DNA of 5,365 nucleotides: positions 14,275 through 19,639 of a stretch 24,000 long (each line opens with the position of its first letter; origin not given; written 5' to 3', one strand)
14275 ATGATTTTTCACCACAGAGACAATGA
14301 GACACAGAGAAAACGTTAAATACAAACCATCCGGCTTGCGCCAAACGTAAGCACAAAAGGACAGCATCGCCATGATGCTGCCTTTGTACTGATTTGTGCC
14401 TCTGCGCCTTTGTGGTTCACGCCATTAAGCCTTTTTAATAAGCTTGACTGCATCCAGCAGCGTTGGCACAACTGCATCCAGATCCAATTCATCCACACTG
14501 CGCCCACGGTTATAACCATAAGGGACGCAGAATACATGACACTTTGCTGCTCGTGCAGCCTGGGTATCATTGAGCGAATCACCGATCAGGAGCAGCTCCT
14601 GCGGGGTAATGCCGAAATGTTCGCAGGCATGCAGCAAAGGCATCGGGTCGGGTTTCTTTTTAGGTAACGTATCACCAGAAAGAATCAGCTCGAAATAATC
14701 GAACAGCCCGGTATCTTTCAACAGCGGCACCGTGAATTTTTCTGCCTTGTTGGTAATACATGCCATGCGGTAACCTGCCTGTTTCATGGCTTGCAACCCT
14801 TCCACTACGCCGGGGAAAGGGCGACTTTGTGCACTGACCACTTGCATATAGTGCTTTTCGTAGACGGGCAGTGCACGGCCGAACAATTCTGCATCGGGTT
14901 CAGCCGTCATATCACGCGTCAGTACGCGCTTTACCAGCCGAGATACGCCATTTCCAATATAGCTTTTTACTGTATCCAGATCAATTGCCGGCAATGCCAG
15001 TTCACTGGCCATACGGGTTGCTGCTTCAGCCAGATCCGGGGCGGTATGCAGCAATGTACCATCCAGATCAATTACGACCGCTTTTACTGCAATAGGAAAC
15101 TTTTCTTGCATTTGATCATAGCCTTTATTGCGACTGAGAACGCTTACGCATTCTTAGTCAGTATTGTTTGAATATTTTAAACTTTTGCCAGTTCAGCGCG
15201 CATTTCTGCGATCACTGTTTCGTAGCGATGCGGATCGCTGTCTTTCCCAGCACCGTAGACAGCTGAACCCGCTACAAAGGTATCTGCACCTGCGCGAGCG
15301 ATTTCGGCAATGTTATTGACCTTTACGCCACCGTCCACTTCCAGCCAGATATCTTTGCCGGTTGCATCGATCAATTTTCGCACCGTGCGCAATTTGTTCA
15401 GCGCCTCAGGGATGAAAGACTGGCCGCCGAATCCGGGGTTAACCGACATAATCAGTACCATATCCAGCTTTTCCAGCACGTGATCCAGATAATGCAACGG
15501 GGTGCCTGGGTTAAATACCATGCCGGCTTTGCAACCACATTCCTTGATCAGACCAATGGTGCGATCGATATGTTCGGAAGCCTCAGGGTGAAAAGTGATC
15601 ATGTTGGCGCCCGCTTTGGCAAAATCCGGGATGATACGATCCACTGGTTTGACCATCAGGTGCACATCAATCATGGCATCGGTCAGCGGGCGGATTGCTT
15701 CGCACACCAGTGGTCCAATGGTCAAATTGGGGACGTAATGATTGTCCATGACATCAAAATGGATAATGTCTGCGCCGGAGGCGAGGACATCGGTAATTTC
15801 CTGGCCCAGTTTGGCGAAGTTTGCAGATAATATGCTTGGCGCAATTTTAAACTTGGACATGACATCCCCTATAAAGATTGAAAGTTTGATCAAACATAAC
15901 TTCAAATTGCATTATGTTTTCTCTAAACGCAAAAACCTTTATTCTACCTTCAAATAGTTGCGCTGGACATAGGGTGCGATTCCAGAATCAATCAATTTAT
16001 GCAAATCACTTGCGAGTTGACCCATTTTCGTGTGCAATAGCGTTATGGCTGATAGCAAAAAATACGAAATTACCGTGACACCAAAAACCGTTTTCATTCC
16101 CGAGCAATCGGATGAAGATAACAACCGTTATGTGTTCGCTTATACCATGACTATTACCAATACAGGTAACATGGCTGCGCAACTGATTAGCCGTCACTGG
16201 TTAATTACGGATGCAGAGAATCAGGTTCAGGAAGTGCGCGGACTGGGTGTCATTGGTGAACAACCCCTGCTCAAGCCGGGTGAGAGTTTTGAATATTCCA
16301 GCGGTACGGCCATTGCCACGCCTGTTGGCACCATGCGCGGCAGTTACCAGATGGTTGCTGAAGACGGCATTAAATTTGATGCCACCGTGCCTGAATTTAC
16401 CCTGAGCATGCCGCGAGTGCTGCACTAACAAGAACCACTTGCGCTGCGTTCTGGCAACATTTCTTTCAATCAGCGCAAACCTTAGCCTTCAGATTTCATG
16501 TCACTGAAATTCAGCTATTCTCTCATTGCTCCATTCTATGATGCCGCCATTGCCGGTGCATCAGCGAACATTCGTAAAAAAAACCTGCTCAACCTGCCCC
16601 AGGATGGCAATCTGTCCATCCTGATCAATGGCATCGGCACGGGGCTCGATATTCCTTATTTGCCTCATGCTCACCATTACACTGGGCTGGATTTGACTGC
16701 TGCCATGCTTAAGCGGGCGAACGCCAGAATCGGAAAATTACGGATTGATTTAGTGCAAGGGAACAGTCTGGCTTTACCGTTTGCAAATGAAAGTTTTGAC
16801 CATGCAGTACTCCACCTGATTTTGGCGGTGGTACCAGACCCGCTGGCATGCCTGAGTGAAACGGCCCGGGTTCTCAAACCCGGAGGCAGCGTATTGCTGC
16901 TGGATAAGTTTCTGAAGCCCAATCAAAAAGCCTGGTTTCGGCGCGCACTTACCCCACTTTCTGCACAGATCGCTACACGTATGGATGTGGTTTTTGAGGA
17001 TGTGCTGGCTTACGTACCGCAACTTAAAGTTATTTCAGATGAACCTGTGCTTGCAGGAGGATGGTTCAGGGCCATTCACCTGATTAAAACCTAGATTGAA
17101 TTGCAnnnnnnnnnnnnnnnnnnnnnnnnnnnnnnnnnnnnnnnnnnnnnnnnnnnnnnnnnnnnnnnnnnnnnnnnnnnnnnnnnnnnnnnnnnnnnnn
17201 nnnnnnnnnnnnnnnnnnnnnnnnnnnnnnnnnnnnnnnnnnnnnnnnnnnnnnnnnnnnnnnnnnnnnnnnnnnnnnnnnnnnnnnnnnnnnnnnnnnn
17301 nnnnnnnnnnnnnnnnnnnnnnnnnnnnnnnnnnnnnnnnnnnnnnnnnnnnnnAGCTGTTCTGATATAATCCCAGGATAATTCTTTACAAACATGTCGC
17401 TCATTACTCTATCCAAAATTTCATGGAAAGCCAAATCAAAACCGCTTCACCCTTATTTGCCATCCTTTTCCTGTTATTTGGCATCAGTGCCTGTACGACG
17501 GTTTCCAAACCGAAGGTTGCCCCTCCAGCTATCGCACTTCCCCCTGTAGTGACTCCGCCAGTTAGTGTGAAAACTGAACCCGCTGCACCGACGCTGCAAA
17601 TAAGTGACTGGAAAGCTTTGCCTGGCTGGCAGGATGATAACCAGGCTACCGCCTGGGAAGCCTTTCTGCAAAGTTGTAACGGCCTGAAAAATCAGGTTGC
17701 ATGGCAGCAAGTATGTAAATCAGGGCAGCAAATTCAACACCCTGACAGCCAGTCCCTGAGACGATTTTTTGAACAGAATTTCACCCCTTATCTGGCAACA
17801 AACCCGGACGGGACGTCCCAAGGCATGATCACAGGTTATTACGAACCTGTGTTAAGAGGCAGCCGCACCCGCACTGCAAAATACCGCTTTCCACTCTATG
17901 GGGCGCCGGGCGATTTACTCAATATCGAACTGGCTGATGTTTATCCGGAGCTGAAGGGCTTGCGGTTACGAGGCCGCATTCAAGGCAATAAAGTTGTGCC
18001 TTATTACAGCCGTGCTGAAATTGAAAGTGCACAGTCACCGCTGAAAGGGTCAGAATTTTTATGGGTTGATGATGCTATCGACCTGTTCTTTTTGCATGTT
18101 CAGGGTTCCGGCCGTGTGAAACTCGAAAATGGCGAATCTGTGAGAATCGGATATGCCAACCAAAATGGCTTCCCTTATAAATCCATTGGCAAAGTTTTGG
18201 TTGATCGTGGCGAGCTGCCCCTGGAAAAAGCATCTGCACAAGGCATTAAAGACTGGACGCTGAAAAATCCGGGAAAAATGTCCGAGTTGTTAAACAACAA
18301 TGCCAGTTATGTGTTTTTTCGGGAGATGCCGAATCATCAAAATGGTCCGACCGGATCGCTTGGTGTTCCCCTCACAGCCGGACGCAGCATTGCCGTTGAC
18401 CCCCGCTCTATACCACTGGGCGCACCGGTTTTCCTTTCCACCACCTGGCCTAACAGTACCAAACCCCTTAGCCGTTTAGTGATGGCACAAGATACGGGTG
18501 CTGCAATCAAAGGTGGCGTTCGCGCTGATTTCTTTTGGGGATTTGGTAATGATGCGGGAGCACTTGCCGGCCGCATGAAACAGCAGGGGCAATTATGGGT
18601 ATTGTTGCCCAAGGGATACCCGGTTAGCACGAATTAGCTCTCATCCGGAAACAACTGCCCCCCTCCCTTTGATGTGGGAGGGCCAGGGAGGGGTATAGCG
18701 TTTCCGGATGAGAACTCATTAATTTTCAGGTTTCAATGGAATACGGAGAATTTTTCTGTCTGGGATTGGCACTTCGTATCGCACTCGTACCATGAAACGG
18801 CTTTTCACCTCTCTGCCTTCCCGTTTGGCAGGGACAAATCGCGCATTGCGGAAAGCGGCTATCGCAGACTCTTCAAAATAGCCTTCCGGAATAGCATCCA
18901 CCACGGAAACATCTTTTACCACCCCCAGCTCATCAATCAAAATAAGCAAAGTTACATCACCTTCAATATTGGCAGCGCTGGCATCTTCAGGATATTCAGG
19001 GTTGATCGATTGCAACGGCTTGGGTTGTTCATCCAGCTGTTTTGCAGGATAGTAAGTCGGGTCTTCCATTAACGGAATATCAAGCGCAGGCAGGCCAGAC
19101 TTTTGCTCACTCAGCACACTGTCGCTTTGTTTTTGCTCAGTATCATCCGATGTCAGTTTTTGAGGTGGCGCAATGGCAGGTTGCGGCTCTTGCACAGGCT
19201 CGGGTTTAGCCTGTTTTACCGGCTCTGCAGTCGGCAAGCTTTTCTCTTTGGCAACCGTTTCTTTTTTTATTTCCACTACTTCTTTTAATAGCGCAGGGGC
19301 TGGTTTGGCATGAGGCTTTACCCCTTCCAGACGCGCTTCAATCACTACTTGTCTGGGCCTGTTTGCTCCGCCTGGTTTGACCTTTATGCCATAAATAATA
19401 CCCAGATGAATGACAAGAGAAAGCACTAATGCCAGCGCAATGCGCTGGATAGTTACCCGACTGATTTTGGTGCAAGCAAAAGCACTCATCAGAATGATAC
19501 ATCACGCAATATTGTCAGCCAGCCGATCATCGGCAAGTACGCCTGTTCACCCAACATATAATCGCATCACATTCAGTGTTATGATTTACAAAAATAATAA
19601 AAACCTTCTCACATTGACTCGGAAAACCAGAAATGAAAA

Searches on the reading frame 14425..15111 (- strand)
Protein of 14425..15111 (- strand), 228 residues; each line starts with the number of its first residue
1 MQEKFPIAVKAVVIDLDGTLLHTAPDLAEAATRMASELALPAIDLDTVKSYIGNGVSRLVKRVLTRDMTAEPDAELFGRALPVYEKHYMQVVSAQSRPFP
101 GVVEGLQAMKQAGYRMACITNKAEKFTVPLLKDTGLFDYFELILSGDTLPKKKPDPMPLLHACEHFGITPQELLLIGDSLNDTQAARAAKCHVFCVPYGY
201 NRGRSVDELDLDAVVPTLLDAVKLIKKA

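Call 14: search_protein_families(library=pfam, proteins=[window:14425-15111:-], max_evalue=0.001)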
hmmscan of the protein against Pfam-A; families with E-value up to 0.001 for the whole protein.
window:14425-15111:- (228 aa): 7 families
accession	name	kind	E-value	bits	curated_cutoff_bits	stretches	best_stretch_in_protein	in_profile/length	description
PF13419.12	HAD_2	-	7.3e-36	124.4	23.8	1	13-196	2-178/178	Haloacid dehalogenase-like hydrolase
PF00702.32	Hydrolase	-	1.1e-33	117.7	26.4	1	9-189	1-190/191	haloacid dehalogenase-like hydrolase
PF13242.12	Hydrolase_like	-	1.2e-08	35.1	22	1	153-221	4-75/75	HAD-hyrolase-like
PF12710.13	HAD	-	4.6e-08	34.1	27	1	12-187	1-189/189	haloacid dehalogenase-like hydrolase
PF13344.12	Hydrolase_6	-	6.3e-05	23.4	27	0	91-125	8-42/101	Haloacid dehalogenase-like hydrolase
PF03767.20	Acid_phosphat_B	-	0.00017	21.6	27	0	88-196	110-222/230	HAD superfamily, subfamily IIIB (Acid phosphatase)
PF08282.18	Hydrolase_3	-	0.00024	21.3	20.9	0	160-184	193-217/255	haloacid dehalogenase-like hydrolase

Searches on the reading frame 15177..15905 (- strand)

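Call 14: search_protein_families(library=pfam, proteins=[window:15177-15905:-], max_evalue=0.001)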
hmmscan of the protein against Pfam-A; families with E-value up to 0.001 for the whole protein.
window:15177-15905:- (242 aa): 2 families
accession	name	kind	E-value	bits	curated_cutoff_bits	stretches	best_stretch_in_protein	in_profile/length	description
PF00834.25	Ribul_P_3_epim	-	4.3e-92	307.4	21.1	1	20-217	1-198/198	Ribulose-phosphate 3 epimerase family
PF01729.25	QRPTase_C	-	8e-06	26.1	23.1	0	170-219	112-161/169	Quinolinate phosphoribosyl transferase, C-terminal domain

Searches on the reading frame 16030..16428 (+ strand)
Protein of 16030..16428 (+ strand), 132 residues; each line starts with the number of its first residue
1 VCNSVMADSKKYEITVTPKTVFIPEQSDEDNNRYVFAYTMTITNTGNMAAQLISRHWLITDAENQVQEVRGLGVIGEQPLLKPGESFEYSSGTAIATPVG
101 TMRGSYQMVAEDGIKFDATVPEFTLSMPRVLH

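Call 14: search_protein_families(library=pfam, proteins=[window:16030-16428:+], max_evalue=0.001)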
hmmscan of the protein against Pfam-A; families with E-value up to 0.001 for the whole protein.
window:16030-16428:+ (132 aa): 1 family
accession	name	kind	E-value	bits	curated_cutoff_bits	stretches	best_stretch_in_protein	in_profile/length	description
PF04379.20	DUF525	-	8.5e-38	128.9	27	1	24-109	1-86/87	ApaG domain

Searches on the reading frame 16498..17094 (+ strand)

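Call 14: search_protein_families(library=pfam, proteins=[window:16498-17094:+], max_evalue=0.001)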
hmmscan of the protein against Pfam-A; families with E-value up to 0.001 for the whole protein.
window:16498-17094:+ (198 aa): 6 families
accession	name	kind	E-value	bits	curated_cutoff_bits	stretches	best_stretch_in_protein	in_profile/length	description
PF08241.18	Methyltransf_11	-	3e-19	69.9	21.2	1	45-133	4-94/95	Methyltransferase domain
PF13649.12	Methyltransf_25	-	3.6e-16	60.1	27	1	42-130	2-97/97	Methyltransferase domain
PF01209.24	Ubie_methyltran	-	1.4e-12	47.9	20.1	1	62-141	76-157/233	ubiE/COQ5 methyltransferase family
PF13847.12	Methyltransf_31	-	7e-11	42.4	27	1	57-134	28-109/145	Methyltransferase domain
PF08242.18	Methyltransf_12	-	3.9e-10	40.8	30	1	45-131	4-97/98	Methyltransferase domain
PF13489.12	Methyltransf_23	-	8.7e-05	22.7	27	1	44-137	29-119/164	Methyltransferase domain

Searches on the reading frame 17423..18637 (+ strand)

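Call 14: search_protein_families(library=pfam, proteins=[window:17423-18637:+], max_evalue=0.001)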
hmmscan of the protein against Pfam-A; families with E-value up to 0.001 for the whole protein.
window:17423-18637:+ (404 aa): 2 families
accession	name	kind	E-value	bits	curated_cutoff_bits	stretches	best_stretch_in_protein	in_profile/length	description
PF03562.22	MltA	-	3.8e-63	212.8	24.3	1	136-300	2-163/163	MltA specific insert domain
PF06725.17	3D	-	2.2e-24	85.9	23.8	1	321-394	1-71/72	3D domain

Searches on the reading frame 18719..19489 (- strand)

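Call 14: search_protein_families(library=pfam, proteins=[window:18719-19489:-], max_evalue=0.001)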
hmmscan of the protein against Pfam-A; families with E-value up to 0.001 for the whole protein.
window:18719-19489:- (256 aa): 1 family
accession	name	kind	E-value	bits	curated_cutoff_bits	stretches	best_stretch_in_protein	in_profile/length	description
PF03544.19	TonB_C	-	5.4e-18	65.7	24.6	1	163-239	2-78/79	Gram-negative bacterial TonB protein C-terminal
